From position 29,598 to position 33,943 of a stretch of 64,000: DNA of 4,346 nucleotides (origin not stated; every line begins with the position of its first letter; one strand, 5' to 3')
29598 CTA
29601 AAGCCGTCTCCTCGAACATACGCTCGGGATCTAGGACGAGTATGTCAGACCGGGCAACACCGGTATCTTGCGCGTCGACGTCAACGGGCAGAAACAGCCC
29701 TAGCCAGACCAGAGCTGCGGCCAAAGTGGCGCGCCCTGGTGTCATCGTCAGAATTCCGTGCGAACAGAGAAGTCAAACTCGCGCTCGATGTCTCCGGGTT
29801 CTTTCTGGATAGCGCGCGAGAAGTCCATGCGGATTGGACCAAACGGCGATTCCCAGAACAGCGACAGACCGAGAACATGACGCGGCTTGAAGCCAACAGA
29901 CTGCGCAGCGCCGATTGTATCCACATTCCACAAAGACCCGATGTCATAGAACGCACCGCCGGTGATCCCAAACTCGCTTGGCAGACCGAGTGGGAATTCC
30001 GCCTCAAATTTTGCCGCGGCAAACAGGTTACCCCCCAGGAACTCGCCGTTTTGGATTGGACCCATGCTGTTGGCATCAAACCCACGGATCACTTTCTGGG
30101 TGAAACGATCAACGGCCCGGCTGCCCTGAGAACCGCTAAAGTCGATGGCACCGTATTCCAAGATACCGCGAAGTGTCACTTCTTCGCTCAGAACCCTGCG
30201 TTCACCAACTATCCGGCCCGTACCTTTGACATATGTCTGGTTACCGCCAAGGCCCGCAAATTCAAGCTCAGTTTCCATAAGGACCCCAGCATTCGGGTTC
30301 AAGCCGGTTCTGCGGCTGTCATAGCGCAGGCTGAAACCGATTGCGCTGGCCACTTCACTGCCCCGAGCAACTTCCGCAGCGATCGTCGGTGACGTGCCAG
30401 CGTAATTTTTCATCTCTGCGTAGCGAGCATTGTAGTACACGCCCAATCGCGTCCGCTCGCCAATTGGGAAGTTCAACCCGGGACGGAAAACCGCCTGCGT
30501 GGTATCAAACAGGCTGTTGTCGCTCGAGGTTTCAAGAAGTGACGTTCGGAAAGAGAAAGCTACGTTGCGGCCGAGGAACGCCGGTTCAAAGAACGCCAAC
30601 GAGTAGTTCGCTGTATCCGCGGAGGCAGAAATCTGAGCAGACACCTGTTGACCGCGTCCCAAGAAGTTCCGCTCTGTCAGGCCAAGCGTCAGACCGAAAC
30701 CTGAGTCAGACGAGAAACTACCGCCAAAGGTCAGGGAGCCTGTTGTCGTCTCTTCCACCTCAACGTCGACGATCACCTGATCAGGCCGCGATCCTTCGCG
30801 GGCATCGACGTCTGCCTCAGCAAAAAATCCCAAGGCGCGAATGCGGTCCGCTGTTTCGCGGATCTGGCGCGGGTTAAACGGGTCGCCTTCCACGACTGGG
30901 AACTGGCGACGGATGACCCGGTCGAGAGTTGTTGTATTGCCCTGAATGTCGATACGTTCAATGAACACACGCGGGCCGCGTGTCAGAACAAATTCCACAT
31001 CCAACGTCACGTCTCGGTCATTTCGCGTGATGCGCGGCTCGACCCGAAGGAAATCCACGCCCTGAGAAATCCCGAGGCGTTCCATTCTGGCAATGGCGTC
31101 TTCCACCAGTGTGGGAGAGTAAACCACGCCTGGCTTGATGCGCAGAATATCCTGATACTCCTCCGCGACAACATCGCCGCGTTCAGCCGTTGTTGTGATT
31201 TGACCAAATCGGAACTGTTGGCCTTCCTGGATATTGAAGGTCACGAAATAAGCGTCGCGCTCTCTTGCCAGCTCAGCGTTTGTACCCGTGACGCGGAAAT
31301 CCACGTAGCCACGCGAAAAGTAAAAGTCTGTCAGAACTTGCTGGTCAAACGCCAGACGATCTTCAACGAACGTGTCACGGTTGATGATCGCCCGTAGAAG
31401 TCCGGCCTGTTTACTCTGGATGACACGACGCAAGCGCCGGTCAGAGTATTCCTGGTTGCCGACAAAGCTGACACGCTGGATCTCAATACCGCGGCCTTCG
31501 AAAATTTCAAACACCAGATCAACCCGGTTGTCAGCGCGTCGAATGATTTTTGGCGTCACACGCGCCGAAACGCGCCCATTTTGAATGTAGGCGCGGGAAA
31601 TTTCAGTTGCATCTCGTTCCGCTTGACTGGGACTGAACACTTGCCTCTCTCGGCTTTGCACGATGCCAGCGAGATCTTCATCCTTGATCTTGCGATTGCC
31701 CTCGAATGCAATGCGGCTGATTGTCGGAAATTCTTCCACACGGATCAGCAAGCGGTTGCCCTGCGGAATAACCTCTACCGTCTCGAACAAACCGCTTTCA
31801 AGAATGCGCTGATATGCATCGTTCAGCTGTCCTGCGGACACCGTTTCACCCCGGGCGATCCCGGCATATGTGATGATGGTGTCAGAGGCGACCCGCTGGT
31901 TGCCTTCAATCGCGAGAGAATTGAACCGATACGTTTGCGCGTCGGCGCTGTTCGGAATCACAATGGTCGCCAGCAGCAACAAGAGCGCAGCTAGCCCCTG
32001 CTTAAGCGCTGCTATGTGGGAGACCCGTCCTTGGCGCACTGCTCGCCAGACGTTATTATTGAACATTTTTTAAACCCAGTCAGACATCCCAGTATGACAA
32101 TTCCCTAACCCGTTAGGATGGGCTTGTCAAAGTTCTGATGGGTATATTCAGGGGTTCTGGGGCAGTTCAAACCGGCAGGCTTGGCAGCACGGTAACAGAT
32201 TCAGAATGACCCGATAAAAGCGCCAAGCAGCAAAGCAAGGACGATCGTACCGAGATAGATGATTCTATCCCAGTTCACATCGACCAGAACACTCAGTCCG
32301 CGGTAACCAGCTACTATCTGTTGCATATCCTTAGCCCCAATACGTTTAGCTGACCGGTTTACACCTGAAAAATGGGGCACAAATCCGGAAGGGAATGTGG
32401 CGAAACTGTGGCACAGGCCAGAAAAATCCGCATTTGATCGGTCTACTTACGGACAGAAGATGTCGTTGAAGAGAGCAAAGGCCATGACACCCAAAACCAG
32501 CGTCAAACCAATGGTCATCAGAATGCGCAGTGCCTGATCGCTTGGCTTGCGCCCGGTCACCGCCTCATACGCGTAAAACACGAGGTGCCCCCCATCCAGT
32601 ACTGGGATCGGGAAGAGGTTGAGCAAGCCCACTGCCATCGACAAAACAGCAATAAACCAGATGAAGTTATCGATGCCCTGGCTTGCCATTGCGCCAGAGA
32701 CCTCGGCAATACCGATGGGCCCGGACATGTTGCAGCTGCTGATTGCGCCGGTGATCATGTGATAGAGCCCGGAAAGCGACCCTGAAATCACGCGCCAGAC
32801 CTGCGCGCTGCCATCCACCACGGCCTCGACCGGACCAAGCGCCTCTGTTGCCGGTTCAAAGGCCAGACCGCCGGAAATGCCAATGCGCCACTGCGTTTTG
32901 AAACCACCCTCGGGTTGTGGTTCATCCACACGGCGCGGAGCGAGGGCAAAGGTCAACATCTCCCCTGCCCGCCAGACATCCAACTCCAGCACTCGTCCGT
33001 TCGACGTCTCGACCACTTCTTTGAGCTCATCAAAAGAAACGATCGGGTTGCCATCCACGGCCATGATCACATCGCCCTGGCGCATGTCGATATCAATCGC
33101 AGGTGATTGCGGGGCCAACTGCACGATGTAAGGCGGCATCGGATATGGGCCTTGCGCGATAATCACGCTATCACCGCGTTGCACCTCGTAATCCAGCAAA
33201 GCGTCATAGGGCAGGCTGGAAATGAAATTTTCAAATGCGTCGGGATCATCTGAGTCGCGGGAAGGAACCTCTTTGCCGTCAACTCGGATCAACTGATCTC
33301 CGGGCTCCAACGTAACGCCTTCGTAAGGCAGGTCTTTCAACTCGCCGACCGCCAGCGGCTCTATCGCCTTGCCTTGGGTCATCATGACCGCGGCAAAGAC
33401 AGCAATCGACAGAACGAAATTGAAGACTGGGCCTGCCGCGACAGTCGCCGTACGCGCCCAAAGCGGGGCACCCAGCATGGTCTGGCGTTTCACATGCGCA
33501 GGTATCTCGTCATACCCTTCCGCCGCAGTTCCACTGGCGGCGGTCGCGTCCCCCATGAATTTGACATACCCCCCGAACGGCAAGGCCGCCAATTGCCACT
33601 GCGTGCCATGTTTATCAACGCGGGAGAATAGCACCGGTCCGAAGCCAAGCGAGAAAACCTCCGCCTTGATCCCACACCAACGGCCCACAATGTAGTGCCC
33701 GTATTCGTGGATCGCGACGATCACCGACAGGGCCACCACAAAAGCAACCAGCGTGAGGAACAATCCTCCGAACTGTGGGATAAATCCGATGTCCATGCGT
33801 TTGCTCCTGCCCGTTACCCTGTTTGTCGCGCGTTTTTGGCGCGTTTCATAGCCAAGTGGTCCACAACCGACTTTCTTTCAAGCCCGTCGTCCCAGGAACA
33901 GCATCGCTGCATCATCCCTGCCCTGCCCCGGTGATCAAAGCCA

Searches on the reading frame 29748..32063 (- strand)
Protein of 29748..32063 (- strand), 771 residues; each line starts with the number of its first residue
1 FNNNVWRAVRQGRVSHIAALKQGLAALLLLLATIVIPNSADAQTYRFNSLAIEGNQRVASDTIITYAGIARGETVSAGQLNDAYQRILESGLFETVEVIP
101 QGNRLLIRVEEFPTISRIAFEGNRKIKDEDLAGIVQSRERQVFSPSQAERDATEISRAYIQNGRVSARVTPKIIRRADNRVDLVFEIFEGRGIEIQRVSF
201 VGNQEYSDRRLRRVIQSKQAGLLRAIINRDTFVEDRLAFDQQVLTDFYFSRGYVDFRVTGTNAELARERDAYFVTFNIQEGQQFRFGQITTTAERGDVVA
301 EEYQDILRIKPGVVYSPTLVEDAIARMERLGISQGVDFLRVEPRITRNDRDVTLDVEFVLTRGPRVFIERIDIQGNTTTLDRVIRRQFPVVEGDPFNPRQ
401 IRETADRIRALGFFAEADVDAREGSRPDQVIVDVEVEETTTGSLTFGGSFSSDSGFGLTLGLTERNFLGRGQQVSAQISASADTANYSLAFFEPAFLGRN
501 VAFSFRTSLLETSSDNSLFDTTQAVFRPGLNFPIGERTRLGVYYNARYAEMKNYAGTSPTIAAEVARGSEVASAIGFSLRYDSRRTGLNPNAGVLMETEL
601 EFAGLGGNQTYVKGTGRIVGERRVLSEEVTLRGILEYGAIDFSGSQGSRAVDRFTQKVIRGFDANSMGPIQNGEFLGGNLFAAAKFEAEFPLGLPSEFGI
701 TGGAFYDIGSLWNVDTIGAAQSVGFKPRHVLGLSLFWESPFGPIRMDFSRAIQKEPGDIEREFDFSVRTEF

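Call 35: search_protein_families(library=pfam, proteins=[window:29748-32063:-], max_evalue=0.00001)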
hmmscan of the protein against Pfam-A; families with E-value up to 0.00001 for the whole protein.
window:29748-32063:- (771 aa): 4 families
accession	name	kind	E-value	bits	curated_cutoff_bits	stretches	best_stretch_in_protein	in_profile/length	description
PF07244.20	POTRA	-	5.7e-53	178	21.3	3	113-190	1-79/79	Surface antigen variable number repeat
PF01103.29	Omp85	-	4.7e-43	148.4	24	1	466-771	1-325/325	Omp85 superfamily domain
PF08479.16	POTRA_2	-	1.9e-08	34.5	24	0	114-171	2-59/76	POTRA domain, ShlB-type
PF08478.15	POTRA_1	-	2.1e-06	28.3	23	0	48-111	4-68/69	POTRA domain, FtsQ-type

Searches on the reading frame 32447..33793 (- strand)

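Call 35: search_protein_families(library=pfam, proteins=[window:32447-33793:-], max_evalue=0.00001)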
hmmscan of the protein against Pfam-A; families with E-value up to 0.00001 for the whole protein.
window:32447-33793:- (448 aa): 4 families
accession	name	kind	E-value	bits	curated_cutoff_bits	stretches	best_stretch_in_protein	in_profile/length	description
PF02163.28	Peptidase_M50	-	2.4e-65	220.4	27.2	1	17-435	1-220/221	Peptidase family M50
PF17820.7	PDZ_6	-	3.1e-11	43.3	27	1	223-275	2-54/54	PDZ domain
PF13180.12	PDZ_2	-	1.9e-10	41.3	27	1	222-284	15-78/80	PDZ domain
PF00595.29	PDZ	-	1.5e-06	29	23.2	0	219-271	25-78/81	PDZ domain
